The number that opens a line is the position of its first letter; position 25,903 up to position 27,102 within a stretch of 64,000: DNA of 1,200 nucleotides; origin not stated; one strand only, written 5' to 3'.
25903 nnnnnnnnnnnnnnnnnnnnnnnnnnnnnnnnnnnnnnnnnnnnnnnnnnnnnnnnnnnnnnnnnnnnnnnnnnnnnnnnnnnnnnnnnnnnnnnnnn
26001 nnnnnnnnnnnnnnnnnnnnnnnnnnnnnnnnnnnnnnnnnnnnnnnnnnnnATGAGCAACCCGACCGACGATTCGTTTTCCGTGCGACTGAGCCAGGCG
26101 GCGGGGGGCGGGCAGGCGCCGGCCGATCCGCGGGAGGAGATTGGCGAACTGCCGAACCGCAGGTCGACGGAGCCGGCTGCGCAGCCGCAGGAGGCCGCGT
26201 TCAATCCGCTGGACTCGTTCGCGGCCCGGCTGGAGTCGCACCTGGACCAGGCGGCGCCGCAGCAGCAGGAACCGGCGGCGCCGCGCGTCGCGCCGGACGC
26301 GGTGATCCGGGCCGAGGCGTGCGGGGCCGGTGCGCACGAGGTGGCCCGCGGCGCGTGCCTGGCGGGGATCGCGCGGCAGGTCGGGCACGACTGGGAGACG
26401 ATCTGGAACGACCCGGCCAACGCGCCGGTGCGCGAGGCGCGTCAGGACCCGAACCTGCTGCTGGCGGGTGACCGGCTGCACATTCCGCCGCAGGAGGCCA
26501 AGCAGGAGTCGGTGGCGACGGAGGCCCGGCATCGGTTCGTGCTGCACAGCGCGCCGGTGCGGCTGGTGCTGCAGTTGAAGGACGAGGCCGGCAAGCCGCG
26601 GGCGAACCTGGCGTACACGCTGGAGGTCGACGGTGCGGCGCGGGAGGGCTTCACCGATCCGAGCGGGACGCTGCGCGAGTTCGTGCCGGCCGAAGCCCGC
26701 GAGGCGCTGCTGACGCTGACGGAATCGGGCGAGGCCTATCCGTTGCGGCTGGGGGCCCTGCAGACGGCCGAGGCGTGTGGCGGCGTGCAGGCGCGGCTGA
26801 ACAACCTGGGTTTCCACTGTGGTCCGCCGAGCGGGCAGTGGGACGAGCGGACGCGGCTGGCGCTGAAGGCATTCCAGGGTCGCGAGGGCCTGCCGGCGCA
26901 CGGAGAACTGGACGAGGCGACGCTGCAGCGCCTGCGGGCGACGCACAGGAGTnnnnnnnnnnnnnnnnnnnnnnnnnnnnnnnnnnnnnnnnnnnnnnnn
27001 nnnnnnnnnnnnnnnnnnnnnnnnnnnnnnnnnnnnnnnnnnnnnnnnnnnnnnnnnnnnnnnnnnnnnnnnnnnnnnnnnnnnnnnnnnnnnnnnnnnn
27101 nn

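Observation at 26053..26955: Signal-less LysM plus PG-binding protein translationally coupled to vgrG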

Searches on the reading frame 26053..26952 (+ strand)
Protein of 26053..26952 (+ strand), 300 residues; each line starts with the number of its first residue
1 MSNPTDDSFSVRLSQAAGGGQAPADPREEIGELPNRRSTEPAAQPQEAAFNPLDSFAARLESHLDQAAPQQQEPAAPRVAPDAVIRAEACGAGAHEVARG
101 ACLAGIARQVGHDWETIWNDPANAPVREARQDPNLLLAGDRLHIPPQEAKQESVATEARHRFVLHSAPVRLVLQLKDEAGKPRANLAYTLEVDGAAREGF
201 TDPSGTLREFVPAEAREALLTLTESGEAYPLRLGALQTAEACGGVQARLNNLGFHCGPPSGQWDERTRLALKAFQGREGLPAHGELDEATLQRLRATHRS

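Call 3: search_protein_families(library=pfam, proteins=[window:26053-26952:+], max_evalue=1)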
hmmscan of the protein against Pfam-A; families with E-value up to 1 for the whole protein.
window:26053-26952:+ (300 aa): 2 families
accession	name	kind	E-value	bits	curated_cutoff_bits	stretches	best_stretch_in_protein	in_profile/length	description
PF01471.23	PG_binding_1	-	1.6e-12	47.8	23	1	245-294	8-57/57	Putative peptidoglycan binding domain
PF08823.16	PG_binding_2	-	4.8e-05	24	21.1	1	240-280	16-56/74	Putative peptidoglycan binding domain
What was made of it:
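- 26785..26934 (+): PG_binding_1 domain (aa 245-294). Pfam E=1.6e-12 (call 3).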

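Call 4: search_protein_families(library=ncbifam, proteins=[window:26053-26952:+], max_evalue=1)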
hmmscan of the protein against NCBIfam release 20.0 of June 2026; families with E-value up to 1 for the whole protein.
window:26053-26952:+ (300 aa): 4 families
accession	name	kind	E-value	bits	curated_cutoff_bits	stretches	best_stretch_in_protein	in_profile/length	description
TIGR02869.1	spore_SleB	equivalog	2.3e-06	27.6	236.5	1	241-296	15-70/201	spore cortex-lytic enzyme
TIGR03979.1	His_Ser_Rich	equivalog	4.1e-06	26.9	121.65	1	244-293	136-185/190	His-Xaa-Ser repeat protein HxsA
NF004786.0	PRK06132.1-3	equivalog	0.0014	17.5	329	1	238-287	219-268/418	hypothetical protein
NF052377.1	lmo1851_S41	exception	0.0072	15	725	1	245-294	396-445/468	lmo1851 family serine protease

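Call 5: find_homologous_proteins(query=window:26053-26952:+, max_evalue=0.001)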
Query window:26053-26952:+ (300 aa): 52 proteins with E <= 0.001 among 8000 candidates.
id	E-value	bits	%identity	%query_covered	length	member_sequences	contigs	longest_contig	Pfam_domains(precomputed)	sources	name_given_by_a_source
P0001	1.5e-193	660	100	100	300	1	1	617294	PF01471.24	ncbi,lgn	-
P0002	8.2e-135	467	70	100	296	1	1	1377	PF01471.24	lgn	-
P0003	1.0e-61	227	48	74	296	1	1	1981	PF01476.27,PF01471.24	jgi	jgi:N-acetylmuramoyl-L-alanine amidase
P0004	1.9e-53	200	50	70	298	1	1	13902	PF01471.24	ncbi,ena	-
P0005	6.8e-52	195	44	82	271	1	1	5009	PF01471.24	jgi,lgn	-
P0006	1.7e-51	194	47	68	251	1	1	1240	PF08823.17,PF01471.24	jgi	jgi:hypothetical protein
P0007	8.0e-51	191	42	82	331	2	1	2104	PF01471.24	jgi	jgi:N-acetylmuramoyl-L-alanine amidase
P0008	4.4e-49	186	42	82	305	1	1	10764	PF01471.24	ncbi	ncbi:MAG: peptidoglycan-binding protein [Phycisphaerae bacterium]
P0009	4.6e-49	186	43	70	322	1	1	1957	PF01476.27,PF01471.24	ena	-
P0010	2.1e-45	174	41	70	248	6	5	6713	PF01471.24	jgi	-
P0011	9.4e-45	172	45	68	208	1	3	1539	PF01471.24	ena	-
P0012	1.2e-44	171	43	68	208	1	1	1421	PF01471.24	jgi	jgi:hypothetical protein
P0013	1.7e-44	171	46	67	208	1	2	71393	PF01471.24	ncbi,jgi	ncbi:MAG: peptidoglycan-binding domain-containing protein [Sedimentisphaerales bacterium]|jgi:hypoth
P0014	2.5e-44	170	46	67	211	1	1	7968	PF08823.17,PF01471.24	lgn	-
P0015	3.5e-44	170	42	69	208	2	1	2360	PF01471.24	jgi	jgi:hypothetical protein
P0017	6.9e-43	165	43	69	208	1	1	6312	PF01476.27,PF01471.24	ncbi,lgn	-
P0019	5.0e-42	163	44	68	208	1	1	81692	PF01471.24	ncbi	-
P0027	4.1e-39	153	41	69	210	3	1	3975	PF01476.27,PF01471.24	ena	-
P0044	6.2e-29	120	41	68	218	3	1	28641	PF01471.24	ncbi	-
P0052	2.2e-4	39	33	27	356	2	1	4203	PF09374.16,PF01471.24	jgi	jgi:peptidoglycan hydrolase-like protein with peptidoglycan-binding domain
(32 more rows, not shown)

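Call 6: search_solved_structures(query=window:26053-26952:+, max_evalue=10, show_alignments=3)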
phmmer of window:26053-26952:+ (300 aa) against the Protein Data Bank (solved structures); distinct sequences matched with E-value up to 10: 8.
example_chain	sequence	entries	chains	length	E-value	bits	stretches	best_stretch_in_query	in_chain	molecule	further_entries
29hg_B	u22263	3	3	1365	0.098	15.4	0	120-159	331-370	Histone-lysine N-methyltransferase NSD2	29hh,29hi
6tci_A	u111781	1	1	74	0.1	15.4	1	244-294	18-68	Spore cortex-lytic enzyme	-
9y61_A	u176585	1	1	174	0.14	14.9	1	119-161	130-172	Histone-lysine N-methyltransferase NSD2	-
9exy_A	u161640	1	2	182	0.33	13.7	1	103-158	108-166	Histone-lysine N-methyltransferase NSD2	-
9foc_A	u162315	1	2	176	0.8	12.4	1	119-158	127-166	Histone-lysine N-methyltransferase NSD2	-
9exw_A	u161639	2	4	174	0.83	12.4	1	119-158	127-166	Histone-lysine N-methyltransferase NSD2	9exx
9y60_A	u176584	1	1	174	0.98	12.2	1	119-161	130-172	Histone-lysine N-methyltransferase NSD2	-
4fet_B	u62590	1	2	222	1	12.1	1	244-294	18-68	Spore cortex-lytic enzyme prepeptide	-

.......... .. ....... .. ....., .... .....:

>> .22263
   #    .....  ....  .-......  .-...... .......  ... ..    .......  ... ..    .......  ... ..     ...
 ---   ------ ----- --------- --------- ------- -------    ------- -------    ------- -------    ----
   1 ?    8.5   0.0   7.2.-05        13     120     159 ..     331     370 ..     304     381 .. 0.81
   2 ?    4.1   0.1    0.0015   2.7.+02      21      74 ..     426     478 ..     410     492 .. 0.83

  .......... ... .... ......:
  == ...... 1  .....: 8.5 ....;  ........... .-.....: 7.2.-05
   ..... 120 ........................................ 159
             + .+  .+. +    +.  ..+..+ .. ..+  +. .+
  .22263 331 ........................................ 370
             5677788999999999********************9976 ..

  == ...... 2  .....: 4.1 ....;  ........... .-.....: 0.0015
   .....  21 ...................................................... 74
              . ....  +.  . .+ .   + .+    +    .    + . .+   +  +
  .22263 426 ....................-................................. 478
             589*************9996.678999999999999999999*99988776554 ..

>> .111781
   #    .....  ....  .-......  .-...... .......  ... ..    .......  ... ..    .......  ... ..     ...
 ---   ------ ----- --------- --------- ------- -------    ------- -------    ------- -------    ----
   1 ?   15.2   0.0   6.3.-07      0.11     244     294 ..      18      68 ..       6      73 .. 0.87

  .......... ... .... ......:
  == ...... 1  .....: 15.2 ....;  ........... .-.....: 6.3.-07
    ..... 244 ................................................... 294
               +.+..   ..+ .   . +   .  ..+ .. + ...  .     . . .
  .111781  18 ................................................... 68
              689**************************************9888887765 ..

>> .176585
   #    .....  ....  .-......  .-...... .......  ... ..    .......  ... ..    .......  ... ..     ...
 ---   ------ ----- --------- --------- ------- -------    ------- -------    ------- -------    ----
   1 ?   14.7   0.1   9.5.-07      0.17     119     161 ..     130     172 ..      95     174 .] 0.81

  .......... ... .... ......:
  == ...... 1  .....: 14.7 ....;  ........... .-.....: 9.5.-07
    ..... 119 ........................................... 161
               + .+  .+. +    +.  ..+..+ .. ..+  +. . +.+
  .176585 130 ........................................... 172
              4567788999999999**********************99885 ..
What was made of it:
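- Tried and rejected: A single-sequence PDB search gave only spurious NSD2 matches for the LysM region (call 6).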

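Call 8: find_encoding_contigs(protein=P0001, flank=10000, max_places=3)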
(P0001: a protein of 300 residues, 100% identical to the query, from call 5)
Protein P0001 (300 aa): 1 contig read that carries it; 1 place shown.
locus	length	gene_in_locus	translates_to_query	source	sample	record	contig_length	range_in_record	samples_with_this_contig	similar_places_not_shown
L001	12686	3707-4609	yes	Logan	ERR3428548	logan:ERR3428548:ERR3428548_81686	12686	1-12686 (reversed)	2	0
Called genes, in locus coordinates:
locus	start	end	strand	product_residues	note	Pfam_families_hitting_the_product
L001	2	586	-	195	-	?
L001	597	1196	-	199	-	PF04542:Sigma70_r2, PF08281:Sigma70_r4_2 (faint)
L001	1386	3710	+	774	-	PF05954:Phage_GPD, PF04717:Phage_base_V, PF22178:Gp5_trimer_C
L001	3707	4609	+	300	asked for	PF01471:PG_binding_1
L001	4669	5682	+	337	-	PF01476:LysM (faint)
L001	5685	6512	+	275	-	PF05488:PAAR_motif (weak)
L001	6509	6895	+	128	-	-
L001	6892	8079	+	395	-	-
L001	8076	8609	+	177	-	PF13503:DUF4123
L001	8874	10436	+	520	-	PF01145:Band_7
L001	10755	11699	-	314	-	PF13428:TPR_14 (faint), PF13432:TPR_16 (faint), PF14559:TPR_19 (faint), PF17874:TPR_MalT (faint), PF00515:TPR_1 (faint), PF07719:TPR_2 (faint), PF13176:TPR_7 (faint), PF13424:TPR_12 (weak), +1 more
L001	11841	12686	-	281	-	?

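Call 9: find_encoding_contigs(protein=P0013, flank=10000, max_places=2)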
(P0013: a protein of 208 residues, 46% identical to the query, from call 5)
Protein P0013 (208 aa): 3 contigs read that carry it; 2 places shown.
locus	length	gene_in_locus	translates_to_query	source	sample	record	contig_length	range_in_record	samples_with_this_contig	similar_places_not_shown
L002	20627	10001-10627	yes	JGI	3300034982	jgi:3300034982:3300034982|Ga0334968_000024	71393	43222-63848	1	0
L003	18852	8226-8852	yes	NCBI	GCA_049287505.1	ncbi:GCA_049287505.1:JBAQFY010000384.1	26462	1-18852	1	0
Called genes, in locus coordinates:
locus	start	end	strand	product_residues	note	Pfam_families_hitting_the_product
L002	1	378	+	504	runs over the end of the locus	PF23186:DUF7059, PF05175:MTS, PF06325:PrmA (weak), PF13649:Methyltransf_25 (weak), PF13847:Methyltransf_31, PF08241:Methyltransf_11 (weak), PF25004:DUF7782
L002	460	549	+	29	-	-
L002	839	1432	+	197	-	PF14521:Aspzincin_M35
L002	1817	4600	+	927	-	PF02861:Clp_N (weak), PF13191:AAA_16 (weak), PF00004:AAA, PF17871:AAA_lid_9, PF00004:AAA, PF07724:AAA_2, PF07728:AAA_5, PF10431:ClpB_D2-small, +7 more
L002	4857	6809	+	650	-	PF05954:Phage_GPD, PF04717:Phage_base_V, PF22178:Gp5_trimer_C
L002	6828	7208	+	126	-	-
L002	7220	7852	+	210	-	PF01471:PG_binding_1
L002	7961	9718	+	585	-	-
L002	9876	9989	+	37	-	-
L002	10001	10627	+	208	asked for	PF01471:PG_binding_1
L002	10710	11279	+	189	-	-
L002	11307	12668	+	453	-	-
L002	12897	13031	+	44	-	-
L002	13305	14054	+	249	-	-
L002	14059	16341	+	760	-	PF15536:Ntox3 (weak)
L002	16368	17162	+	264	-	PF28040:DUF8367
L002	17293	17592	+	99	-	-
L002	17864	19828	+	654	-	-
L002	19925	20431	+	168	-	-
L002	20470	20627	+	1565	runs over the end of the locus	PF03781:FGE-sulfatase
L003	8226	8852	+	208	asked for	PF01471:PG_binding_1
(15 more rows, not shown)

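Call 10: find_encoding_contigs(protein=P0019, flank=10000, max_places=2)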
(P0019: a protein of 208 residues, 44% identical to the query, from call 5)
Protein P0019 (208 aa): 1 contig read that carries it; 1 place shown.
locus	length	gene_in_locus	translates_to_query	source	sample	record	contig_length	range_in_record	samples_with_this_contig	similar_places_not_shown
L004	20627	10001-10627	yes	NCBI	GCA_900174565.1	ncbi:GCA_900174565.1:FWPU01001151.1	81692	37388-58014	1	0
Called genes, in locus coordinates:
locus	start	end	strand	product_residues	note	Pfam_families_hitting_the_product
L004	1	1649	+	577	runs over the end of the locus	PF05947:T6SS_TssF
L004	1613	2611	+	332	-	PF06996:T6SS_TssG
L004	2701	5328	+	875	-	PF02861:Clp_N, PF13191:AAA_16 (weak), PF23569:NBD_SMAX1, PF00004:AAA, PF17871:AAA_lid_9, PF07724:AAA_2, PF07728:AAA_5, PF10431:ClpB_D2-small, +2 more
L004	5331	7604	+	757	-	PF05954:Phage_GPD, PF04717:Phage_base_V, PF22178:Gp5_trimer_C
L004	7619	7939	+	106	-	PF05488:PAAR_motif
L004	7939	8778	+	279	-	-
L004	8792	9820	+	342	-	PF09937:DUF2169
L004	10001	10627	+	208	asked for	PF01471:PG_binding_1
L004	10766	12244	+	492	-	-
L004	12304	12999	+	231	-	PF01797:Y1_Tnp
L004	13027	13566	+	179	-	-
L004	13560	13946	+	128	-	-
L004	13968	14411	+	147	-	-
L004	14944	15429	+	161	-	PF14371:DUF4412 (faint)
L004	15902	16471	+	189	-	PF04893:Yip1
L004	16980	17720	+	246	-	PF01476:LysM (faint), PF01471:PG_binding_1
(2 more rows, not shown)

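Call 11: find_encoding_contigs(protein=P0044, flank=10000, max_places=2)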
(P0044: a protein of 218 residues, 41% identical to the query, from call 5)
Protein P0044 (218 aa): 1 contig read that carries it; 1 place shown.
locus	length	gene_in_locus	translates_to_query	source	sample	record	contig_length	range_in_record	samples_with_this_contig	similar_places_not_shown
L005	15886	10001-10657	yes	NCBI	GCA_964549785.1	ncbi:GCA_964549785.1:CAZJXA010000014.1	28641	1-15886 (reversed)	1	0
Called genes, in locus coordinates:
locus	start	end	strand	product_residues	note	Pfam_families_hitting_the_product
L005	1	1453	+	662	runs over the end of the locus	PF05947:T6SS_TssF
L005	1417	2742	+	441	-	PF06996:T6SS_TssG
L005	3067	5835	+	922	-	PF02861:Clp_N (weak), PF13191:AAA_16 (weak), PF23569:NBD_SMAX1, PF00004:AAA, PF17871:AAA_lid_9, PF07724:AAA_2, PF07728:AAA_5, PF10431:ClpB_D2-small, +3 more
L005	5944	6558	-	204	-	-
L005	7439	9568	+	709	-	PF05954:Phage_GPD, PF04717:Phage_base_V, PF22178:Gp5_trimer_C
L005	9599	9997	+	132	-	-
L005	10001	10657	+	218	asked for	PF01471:PG_binding_1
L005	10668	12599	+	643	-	-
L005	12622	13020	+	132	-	-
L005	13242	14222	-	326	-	PF00484:Pro_CA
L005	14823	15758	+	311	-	PF01634:HisG, PF08029:HisG_C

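Call 15: search_protein_families(library=pfam, alignment_id=A1, max_evalue=0.01)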
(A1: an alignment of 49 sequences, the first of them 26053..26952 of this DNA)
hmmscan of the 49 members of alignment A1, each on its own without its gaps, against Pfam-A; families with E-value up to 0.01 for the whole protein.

A. member 1, window:26053-26952:+ (300 aa): 2 families
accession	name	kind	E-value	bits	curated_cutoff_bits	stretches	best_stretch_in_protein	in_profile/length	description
PF01471.23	PG_binding_1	-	1.6e-12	47.8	23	1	245-294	8-57/57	Putative peptidoglycan binding domain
PF08823.16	PG_binding_2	-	4.8e-05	24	21.1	1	240-280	16-56/74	Putative peptidoglycan binding domain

B. families by the number of members that match (of 49 scanned): 5 families
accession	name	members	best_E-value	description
PF01471.23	PG_binding_1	47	1e-19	Putative peptidoglycan binding domain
PF01476.26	LysM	18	7.3e-07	LysM domain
PF08823.16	PG_binding_2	15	1.8e-06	Putative peptidoglycan binding domain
PF23473.1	LysM3_LYK4_5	1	0.0053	LYK4/5 LysM3 domain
PF14493.12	HTH_40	1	0.0088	Helix-turn-helix domain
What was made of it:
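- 26329..26493 (+): LysM-fold domain (aa ~93-147). 18 of 49 relatives hit PF01476 (call 15).
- Checked: 18 of 49 family members hit Pfam LysM (call 15).
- PG_binding_1 is strongly conserved: 47 of 49 members pass Pfam (call 15).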

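Call 22: predict_structure(alignment_id=A1)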
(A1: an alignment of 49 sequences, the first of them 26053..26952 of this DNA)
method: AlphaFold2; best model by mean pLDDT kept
length: 300 residues; sequences in the alignment: 49
mean_pLDDT: 80.3   pTM: 0.56
mean pLDDT of the five models: 80.3, 79.1, 79.2, 79.0, 78.4
residues with pLDDT >= 90: 136; 70-90: 74; 50-70: 74; < 50: 16
segments of 3 or more residues with pLDDT < 50: 1-3, 18-22
pLDDT, mean of each block of 10 residues (from residue 1): 51 57 51 51 49 70 67 59 63 89 90 94 95 89 92 74 72 92 97 95 96 90 96 78 91 90 96 97 95 84
secondary structure, 60 per line:
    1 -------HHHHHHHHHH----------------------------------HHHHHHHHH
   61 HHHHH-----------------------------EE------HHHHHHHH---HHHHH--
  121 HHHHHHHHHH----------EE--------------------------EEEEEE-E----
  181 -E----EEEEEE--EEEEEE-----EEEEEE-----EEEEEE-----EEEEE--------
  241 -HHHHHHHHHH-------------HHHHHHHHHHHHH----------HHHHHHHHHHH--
elements in order: H8-17 H52-65 H103-110 H114-118 H121-130 E169-174 E187-192 E195-200 E206-211 E217-222 E228-232 H242-251 H265-277 H288-298
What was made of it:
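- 26053..26322 (+): Variable Ala/Pro-rich N-terminal extension (aa 1-90) with two copies of the short helix motif D-S-F-x-x-R-L (aa 7-17 and 54-64). AF2 predicts helices at 8-17 and 52-65 with low pLDDT (call 22).
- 26551..26751 (+): Beta-sandwich domain (aa ~167-233), related to the VgrG C-terminal domain. Six AF2 strands with pLDDT above 90 (call 22).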

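Call 28: fold_search(model_id=the predicted structure, library=pdb)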
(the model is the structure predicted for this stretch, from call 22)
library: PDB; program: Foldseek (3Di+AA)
matches with E <= 10: 881; with E <= 0.001: 0
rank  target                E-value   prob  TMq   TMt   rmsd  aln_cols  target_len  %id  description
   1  4g54                  4.4e-03  0.99  0.19  0.25  11.6       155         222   15  Crystal structure of a periplasmic domain of the EpsAB fusion protein of the Vibrio vulnificus type II secretion system (released 2013-01-30)
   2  5ao8_A                4.6e-03  1.00  0.17  0.14  13.7        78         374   32  Crystal Structure of SltB3 from Pseudomonas aeruginosa in complex with NAG-NAM-pentapeptide (released 2016-07-20)
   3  5anz                  4.9e-03  1.00  0.18  0.15  13.8        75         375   31  Crystal Structure of SltB3 from Pseudomonas aeruginosa. (released 2016-07-20)
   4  4z29_B                1.1e-02  0.85  0.16  0.26  11.5       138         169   18  Crystal structure of the magnetobacterial protein MtxA C-terminal domain (released 2015-06-03)
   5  4z29_A                1.1e-02  0.85  0.16  0.25  11.5       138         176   18  Crystal structure of the magnetobacterial protein MtxA C-terminal domain (released 2015-06-03)
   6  4c2e_A                1.2e-02  0.99  0.20  0.14  14.8       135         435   16  Crystal structure of the protease CtpB(S309A) present in a resting state (released 2013-12-04)
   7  6sjl_A                1.6e-02  0.72  0.12  0.11  20.8       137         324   19  Structure of the Tle1 effector bound to the VgrG spike from the Type 6 secretion system (released 2020-04-29)
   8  4mls_A                1.9e-02  0.51  0.09  0.29  15.2        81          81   17  Crystal structure of the SpyTag and SpyCatcher-deltaN1 complex (released 2013-11-13)
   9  7kjk_A3               2.1e-02  1.00  0.17  0.38   3.4        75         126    8  The Neck region of Phage XM1 (6-fold symmetry) (released 2021-11-03)
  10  4c2c_A                3.0e-02  0.97  0.20  0.14  13.7       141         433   15  Crystal structure of the protease CtpB in an active state (released 2013-12-04)
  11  7qvd                  3.0e-02  0.94  0.18  0.14  15.2       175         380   16  X-ray structure of the lytic transglycosylase SltB2 from Pseudomonas aeruginosa (released 2023-08-16)
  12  9hfj                  3.8e-02  1.00  0.19  0.61   2.3        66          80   12  Crystal structure of the NTE domain of SusCdex (BT3090) dextran transporter (released 2025-11-26)
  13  7sko_D                3.8e-02  1.00  0.17  0.57   3.1        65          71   17  De novo synthetic protein DIG8-CC (orthogonal space group) (released 2022-10-12)
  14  6m3a_MODEL_1_A        3.8e-02  0.87  0.15  0.38  18.5       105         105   14  Staphylococcus aureus Bap-C1 (released 2021-04-07)
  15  4c2f_A                4.8e-02  0.96  0.20  0.14  17.3       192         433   14  Crystal structure of the CtpB R168A mutant present in an active conformation (released 2013-12-04)
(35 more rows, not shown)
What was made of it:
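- Checked: A third folded domain at aa ~167-233, a prealbumin / CarboxypepD_reg-like beta-sandwich (calls 22, 28).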

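Call 33: search_protein_families(library=pfam, proteins=[L002:7961-9715:+], max_evalue=0.01)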
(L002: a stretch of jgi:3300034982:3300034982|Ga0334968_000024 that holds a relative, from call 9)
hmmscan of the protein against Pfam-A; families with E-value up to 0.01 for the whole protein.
L002:7961-9715:+ (585 aa): 1 family
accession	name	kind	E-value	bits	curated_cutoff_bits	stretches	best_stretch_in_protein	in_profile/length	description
PF00691.25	OmpA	-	7.1e-05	23.5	27.2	1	257-312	17-69/98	OmpA family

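Call 59: list_cluster_members(proteins=[P0001, P0008, P0013])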
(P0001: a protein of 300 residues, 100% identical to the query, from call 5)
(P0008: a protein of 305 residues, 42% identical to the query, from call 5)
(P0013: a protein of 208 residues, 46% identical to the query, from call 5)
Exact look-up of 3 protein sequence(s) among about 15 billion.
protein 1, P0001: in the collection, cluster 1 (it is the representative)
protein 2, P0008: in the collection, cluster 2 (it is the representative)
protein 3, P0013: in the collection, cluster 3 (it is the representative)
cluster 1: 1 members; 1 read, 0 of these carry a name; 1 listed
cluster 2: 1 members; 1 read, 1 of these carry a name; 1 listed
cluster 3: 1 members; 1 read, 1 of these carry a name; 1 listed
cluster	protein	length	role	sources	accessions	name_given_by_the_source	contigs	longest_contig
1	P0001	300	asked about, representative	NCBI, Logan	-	-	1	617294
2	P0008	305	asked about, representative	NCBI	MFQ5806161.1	MAG: peptidoglycan-binding protein [Phycisphaerae bacterium]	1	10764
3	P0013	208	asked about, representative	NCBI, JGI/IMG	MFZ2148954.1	MAG: peptidoglycan-binding domain-containing protein [Sedimentisphaerales bacterium] | hypothetical protein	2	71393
